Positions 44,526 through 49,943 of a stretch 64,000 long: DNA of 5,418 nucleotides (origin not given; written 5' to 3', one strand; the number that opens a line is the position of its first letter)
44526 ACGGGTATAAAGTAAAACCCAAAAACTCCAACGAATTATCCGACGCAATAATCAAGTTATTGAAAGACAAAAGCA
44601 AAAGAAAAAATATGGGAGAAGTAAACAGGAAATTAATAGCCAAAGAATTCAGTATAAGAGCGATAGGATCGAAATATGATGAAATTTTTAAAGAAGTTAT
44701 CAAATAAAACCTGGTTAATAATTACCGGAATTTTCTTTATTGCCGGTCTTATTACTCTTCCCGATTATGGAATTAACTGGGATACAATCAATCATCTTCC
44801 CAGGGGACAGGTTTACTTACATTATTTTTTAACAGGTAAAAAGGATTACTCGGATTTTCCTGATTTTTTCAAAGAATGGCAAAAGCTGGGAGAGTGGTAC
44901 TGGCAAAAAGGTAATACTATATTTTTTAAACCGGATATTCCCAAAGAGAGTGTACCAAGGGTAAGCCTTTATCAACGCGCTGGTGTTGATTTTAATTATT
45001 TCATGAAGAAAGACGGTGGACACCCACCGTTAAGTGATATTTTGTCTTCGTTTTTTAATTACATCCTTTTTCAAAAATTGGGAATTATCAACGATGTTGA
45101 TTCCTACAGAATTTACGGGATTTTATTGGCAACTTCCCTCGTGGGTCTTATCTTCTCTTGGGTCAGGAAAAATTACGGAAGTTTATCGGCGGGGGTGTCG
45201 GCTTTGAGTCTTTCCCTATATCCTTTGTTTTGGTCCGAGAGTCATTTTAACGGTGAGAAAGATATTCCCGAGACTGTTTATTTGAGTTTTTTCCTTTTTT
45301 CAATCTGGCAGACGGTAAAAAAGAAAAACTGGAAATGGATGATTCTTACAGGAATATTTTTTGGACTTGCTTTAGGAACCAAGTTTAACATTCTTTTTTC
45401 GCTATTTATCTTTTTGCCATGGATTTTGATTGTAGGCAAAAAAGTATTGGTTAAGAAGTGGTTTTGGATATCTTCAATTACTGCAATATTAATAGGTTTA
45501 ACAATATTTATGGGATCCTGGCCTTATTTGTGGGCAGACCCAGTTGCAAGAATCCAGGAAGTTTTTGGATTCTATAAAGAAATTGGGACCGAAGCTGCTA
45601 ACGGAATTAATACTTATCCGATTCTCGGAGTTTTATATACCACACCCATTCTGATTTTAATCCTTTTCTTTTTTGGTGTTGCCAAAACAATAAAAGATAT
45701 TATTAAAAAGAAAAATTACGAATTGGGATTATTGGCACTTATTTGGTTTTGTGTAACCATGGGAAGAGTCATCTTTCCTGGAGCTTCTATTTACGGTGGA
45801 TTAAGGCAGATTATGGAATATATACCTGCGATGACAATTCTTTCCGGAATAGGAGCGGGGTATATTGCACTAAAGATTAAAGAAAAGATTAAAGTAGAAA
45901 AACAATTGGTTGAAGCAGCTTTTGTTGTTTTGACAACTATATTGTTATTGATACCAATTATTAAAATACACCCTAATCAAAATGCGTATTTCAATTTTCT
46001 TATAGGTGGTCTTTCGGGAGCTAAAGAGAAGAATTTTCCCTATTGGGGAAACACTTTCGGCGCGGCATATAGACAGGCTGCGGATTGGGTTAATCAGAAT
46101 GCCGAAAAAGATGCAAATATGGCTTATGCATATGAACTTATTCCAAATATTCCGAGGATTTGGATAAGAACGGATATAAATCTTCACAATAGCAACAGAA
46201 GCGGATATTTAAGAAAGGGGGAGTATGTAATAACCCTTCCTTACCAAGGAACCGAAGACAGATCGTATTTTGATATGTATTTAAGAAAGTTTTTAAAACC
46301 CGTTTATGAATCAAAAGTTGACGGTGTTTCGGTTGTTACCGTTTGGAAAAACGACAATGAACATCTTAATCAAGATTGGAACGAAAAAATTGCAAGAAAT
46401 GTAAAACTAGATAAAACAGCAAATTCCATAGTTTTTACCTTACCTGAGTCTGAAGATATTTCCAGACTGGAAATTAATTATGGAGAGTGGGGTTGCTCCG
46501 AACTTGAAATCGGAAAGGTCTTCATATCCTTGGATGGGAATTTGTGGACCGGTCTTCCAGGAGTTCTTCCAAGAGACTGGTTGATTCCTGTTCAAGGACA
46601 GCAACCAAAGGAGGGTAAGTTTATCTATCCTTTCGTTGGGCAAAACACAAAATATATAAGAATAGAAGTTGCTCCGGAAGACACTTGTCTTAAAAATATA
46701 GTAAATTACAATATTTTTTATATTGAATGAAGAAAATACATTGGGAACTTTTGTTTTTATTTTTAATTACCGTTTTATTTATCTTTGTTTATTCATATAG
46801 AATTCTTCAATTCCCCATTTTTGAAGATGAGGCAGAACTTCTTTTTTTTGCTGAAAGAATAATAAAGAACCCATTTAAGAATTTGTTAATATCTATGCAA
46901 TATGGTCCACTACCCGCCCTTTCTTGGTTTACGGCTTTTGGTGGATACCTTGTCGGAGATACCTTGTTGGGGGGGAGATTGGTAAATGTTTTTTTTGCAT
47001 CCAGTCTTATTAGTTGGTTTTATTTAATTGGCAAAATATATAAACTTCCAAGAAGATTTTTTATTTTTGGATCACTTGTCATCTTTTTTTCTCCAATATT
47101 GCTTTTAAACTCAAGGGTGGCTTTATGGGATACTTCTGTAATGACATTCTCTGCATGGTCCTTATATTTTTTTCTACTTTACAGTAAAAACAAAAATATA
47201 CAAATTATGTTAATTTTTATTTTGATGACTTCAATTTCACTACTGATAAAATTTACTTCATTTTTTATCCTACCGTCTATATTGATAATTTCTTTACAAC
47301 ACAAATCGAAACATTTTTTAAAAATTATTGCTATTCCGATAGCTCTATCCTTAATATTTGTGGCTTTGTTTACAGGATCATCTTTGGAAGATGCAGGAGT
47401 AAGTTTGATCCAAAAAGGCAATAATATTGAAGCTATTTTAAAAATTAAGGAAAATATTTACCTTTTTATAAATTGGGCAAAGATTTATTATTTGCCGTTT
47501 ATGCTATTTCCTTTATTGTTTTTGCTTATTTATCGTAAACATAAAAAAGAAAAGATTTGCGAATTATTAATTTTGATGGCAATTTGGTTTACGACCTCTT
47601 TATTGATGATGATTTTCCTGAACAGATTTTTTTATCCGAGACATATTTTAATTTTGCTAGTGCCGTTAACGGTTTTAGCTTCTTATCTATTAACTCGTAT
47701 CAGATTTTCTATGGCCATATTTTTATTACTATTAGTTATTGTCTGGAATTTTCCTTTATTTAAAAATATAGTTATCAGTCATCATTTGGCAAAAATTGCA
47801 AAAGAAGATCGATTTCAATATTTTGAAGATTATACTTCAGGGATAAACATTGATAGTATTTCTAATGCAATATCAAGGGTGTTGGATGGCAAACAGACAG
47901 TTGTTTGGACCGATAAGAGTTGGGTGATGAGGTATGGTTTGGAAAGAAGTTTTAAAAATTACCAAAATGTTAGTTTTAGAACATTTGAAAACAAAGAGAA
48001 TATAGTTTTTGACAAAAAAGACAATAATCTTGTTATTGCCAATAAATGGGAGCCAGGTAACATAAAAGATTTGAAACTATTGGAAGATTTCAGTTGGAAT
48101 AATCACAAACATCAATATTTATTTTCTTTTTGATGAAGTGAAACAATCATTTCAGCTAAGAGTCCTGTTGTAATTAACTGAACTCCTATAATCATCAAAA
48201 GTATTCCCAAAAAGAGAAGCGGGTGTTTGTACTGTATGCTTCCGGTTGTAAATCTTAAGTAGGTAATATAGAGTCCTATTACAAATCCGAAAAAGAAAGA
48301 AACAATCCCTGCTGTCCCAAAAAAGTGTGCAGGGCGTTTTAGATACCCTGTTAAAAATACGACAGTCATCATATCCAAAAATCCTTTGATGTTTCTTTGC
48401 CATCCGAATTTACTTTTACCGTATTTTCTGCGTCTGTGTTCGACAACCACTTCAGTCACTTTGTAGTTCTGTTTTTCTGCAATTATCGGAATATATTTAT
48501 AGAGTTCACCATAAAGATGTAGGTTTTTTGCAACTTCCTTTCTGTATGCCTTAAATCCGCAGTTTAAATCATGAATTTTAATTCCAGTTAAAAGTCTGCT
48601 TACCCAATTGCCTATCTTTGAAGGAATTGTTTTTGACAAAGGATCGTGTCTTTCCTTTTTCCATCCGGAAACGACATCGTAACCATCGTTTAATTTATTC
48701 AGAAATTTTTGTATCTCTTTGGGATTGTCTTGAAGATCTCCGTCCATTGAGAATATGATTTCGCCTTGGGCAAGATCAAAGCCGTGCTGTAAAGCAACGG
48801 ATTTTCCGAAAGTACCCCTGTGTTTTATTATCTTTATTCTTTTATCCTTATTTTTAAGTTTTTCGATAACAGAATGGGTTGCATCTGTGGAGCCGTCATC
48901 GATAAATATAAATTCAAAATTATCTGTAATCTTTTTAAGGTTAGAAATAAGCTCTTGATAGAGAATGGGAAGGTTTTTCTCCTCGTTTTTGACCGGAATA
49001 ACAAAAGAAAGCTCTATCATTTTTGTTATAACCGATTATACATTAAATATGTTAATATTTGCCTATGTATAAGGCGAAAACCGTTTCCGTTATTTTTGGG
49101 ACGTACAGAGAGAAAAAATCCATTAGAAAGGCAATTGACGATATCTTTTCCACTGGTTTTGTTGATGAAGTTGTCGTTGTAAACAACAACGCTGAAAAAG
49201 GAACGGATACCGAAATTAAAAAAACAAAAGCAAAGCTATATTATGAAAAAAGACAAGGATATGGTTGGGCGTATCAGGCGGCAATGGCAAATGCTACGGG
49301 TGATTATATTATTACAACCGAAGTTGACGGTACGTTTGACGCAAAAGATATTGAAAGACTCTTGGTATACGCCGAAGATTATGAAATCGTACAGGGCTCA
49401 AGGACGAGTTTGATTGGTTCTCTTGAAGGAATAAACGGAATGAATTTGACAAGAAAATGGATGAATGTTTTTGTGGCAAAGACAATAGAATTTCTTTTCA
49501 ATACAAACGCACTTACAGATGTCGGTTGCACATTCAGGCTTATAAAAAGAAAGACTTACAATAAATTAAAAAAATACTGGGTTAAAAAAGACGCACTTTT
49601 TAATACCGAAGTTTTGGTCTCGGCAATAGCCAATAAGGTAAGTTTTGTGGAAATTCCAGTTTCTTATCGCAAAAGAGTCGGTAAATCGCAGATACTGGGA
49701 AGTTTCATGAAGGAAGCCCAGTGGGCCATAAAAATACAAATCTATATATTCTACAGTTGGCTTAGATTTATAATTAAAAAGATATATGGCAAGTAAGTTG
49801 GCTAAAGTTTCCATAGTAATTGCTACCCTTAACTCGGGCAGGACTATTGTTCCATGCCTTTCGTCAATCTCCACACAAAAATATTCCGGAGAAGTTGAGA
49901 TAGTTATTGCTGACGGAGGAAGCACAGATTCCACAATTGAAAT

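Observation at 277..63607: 64-kb glycosylation super-locus with ~38 glycosyltransferase genes dominated by GT-C membrane enzymes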

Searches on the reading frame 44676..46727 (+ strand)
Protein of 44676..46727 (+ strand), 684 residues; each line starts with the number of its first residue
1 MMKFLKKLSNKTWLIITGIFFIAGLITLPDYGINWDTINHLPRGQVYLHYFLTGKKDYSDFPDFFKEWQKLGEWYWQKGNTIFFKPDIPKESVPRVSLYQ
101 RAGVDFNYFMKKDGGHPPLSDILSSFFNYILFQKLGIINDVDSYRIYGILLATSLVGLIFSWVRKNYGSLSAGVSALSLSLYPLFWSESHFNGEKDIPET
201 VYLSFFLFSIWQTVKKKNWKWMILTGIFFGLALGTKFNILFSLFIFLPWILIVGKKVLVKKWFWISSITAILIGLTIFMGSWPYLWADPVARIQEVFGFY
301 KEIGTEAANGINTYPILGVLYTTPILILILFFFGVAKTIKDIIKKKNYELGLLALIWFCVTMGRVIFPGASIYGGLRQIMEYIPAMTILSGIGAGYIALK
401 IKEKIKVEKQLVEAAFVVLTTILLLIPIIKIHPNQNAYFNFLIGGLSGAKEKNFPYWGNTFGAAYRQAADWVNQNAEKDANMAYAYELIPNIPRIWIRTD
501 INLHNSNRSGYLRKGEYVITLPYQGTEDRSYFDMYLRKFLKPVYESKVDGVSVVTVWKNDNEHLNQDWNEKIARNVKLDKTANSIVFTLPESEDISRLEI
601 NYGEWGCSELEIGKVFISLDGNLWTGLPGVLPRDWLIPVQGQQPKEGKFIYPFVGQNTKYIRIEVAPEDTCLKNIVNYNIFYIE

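Call 6: search_protein_families(library=pfam, max_evalue=0.01, proteins=[window:44676-46727:+])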
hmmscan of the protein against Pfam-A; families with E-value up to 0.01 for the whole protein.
window:44676-46727:+ (684 aa): 2 families
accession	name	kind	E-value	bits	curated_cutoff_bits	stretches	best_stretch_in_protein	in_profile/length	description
PF13231.12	PMT_2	-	2.3e-13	51.1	26.1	1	116-273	2-152/160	Dolichyl-phosphate-mannose-protein mannosyltransferase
PF02366.24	PMT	-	0.00084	19.4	22.7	1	202-275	145-228/245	Dolichyl-phosphate-mannose-protein mannosyltransferase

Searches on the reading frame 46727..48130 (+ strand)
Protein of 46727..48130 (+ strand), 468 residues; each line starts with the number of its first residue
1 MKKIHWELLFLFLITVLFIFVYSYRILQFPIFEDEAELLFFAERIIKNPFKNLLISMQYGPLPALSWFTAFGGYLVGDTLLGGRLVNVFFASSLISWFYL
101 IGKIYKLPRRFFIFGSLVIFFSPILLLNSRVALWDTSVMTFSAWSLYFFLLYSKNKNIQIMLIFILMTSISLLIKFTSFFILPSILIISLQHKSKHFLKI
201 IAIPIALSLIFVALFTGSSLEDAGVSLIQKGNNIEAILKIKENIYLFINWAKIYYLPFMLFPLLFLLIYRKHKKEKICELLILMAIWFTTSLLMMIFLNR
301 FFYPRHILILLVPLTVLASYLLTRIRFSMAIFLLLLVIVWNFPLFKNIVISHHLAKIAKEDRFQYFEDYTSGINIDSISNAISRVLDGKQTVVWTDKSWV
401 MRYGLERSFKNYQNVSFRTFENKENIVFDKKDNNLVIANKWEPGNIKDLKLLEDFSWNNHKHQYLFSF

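Call 6: search_protein_families(library=pfam, max_evalue=0.01, proteins=[window:46727-48130:+])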
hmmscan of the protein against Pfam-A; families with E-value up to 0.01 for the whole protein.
window:46727-48130:+ (468 aa): 1 family
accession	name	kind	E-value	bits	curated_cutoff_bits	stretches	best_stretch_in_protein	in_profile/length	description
PF13231.12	PMT_2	-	1.4e-05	25.8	26.1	1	63-214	4-153/160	Dolichyl-phosphate-mannose-protein mannosyltransferase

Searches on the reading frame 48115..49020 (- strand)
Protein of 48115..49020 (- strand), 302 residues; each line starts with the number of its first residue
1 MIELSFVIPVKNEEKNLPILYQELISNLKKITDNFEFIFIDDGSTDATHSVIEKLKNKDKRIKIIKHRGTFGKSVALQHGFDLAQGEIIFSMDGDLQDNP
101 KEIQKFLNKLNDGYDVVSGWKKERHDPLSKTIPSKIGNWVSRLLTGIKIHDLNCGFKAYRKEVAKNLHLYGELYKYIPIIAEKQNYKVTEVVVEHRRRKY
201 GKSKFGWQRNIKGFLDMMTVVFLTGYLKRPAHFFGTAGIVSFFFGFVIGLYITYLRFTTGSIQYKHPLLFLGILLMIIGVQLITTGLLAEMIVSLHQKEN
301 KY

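Call 7: search_protein_families(library=pfam, max_evalue=0.01, proteins=[window:48115-49020:-])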
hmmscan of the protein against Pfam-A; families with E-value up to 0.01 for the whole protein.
window:48115-49020:- (302 aa): 3 families
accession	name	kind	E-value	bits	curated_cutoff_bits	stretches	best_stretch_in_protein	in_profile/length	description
PF00535.33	Glycos_transf_2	-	1.5e-31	110.1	23.3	1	5-166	1-166/168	Glycosyl transferase family 2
PF10111.15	Glyco_tranf_2_2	-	1.8e-11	44.5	27.3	1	5-107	1-103/276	Glycosyltransferase like family 2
PF13641.12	Glyco_tranf_2_3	-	0.00015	22.3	27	1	5-121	4-123/230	Glycosyltransferase like family 2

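Call 21: search_protein_families(library=ncbifam, max_evalue=0.001, proteins=[window:48115-49020:-])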
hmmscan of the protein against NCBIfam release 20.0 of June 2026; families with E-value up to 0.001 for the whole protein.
window:48115-49020:- (302 aa): 19 families
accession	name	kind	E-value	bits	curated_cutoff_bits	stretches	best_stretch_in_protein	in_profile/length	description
NF007986.1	PRK10714.1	equivalog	8.9e-49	166.2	529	1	4-295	8-296/316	undecaprenyl-phosphate 4-deoxy-4-formamido-L-arabinose transferase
NF047588.1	GlcsyltransPgfSStrep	equivalog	5e-38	131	500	1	3-295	2-290/308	glycosyltransferase PgfS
TIGR04182.1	glyco_TIGR04182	equivalog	3.2e-27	95.7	325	1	5-299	3-289/293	S-layer glycoprotein N-glycosyltransferase AglJ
TIGR03937.1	PgaC_IcaA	equivalog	1.5e-16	60.4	422.3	1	4-102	47-142/407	poly-beta-1,6-N-acetyl-D-glucosamine synthase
NF041391.1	DPhHxTase_Halo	equivalog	6.9e-14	51.3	375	1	23-199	12-187/213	dolichyl-phosphate hexose transferase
NF041875.1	EPS_EpsD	equivalog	1.2e-12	47.9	370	1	4-117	1-111/325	exopolysaccharide biosynthesis glycosyltransferase EpsD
NF007482.0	PRK10073.1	equivalog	5.8e-12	45.3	423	1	3-118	7-119/334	glycosyltransferase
TIGR03965.1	mycofact_glyco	equivalog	1.1e-11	44.3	280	1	4-112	76-181/467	mycofactocin biosynthesis glycosyltransferase MftF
NF058614.1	PPMAGASynPpgS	equivalog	6.7e-11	42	370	1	7-204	5-205/226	polyprenyl-phospho-N-acetylgalactosaminyl synthase PpgS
NF047683.1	TeichurnBiosyTuaG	equivalog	1.7e-10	41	400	1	22-109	23-110/252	teichuronic acid biosynthesis protein TuaG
TIGR04283.1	glyco_like_mftF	equivalog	6.8e-10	38.9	182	1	4-98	1-85/221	TIGR04283 family arsenosugar biosynthesis glycosyltransferase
NF050050.1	ProtGlycPglI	equivalog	3.7e-09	36.4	500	1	4-118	4-116/306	GalNAc(5)-diNAcBac-PP-undecaprenol beta-1,3-glucosyltransferase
NF053739.1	GlytfEpsEBac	equivalog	7.7e-08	31.6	450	1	21-117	17-116/265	glycosyltransferase EpsE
NF045692.1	OglycostaseCruG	equivalog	8.5e-07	28.2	600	1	3-118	42-161/386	2'-O-glycosyltransferase CruG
NF010496.0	PRK13915.1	equivalog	1e-06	28.1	262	1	3-104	32-136/307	glucosyl-3-phosphoglycerate synthase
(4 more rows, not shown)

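Call 48: search_solved_structures(query=window:48115-49020:-, max_evalue=0.00001)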
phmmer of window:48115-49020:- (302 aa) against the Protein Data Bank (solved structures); distinct sequences matched with E-value up to 0.00001: 9.
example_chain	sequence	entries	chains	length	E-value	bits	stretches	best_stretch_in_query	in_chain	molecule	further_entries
9hwj_A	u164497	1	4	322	7.9e-39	137.2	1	4-295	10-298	Undecaprenyl-phosphate 4-deoxy-4-formamido-L-arabinose transferase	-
9bhc_C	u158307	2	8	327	1.7e-38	136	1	4-295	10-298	Undecaprenyl-phosphate 4-deoxy-4-formamido-L-arabinose transferase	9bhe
8vxh_A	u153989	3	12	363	2.5e-38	135.5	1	4-295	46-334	Undecaprenyl-phosphate 4-deoxy-4-formamido-L-arabinose transferase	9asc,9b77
5eke_A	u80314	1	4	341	3.1e-27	99.1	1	2-296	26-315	Uncharacterized glycosyltransferase sll0501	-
5ekp_C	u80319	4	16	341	5.8e-27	98.2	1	2-296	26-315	Uncharacterized glycosyltransferase sll0501 | Glycosyltransferase sll0501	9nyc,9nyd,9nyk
9nye_A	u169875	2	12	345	6e-27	98.2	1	2-296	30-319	Glycosyltransferase sll0501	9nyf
5mlz_A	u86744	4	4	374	7.4e-17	65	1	3-209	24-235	Dolichol monophosphate mannose synthase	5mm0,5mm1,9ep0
5hea_A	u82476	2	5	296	1.1e-07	35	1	4-95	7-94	Putative glycosyltransferase (GalT1)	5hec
6p61_A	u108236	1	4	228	6.6e-06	29.1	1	5-117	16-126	Glycosyltransferase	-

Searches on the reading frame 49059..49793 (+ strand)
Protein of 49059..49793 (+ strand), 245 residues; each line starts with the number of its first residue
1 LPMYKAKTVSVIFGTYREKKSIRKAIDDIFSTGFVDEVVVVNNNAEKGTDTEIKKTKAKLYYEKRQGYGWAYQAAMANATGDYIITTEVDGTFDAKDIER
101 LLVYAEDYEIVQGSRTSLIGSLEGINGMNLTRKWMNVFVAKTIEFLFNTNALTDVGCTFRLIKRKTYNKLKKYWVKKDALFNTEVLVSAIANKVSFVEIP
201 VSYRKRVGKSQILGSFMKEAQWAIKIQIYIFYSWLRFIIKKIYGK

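Call 7: search_protein_families(library=pfam, max_evalue=0.01, proteins=[window:49059-49793:+])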
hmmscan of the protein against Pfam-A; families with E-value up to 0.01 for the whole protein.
window:49059-49793:+ (245 aa): 1 family
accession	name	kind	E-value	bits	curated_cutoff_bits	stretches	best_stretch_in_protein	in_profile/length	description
PF00535.33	Glycos_transf_2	-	1.2e-17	64.8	23.3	1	10-169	1-166/168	Glycosyl transferase family 2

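Call 21: search_protein_families(library=ncbifam, max_evalue=0.001, proteins=[window:49059-49793:+])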
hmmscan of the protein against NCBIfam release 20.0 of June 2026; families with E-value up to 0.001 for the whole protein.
window:49059-49793:+ (245 aa): 8 families
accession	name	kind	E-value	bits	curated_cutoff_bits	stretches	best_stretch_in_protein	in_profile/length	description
TIGR04182.1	glyco_TIGR04182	equivalog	2.1e-19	70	325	1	9-212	2-199/293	S-layer glycoprotein N-glycosyltransferase AglJ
NF041391.1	DPhHxTase_Halo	equivalog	2.5e-17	62.6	375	1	14-212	2-192/213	dolichyl-phosphate hexose transferase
TIGR03937.1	PgaC_IcaA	equivalog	3.4e-05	23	422.3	1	3-99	41-144/407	poly-beta-1,6-N-acetyl-D-glucosamine synthase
NF007986.1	PRK10714.1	equivalog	7e-05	22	529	1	60-211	70-209/316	undecaprenyl-phosphate 4-deoxy-4-formamido-L-arabinose transferase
NF050050.1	ProtGlycPglI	equivalog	0.0002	20.8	500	1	8-104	3-107/306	GalNAc(5)-diNAcBac-PP-undecaprenol beta-1,3-glucosyltransferase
NF038302.1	EPS_HpsE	equivalog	0.0002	20.4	300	1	10-90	4-96/307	hormogonium polysaccharide biosynthesis glycosyltransferase HpsE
TIGR03111.1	glyc2_xrt_Gpos1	hypoth_equivalog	0.00023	20.1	363.95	1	9-146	51-193/439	TIGR03111 family XrtG-associated glycosyltransferase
TIGR04283.1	glyco_like_mftF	equivalog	0.00035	20.2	182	1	9-96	1-88/221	TIGR04283 family arsenosugar biosynthesis glycosyltransferase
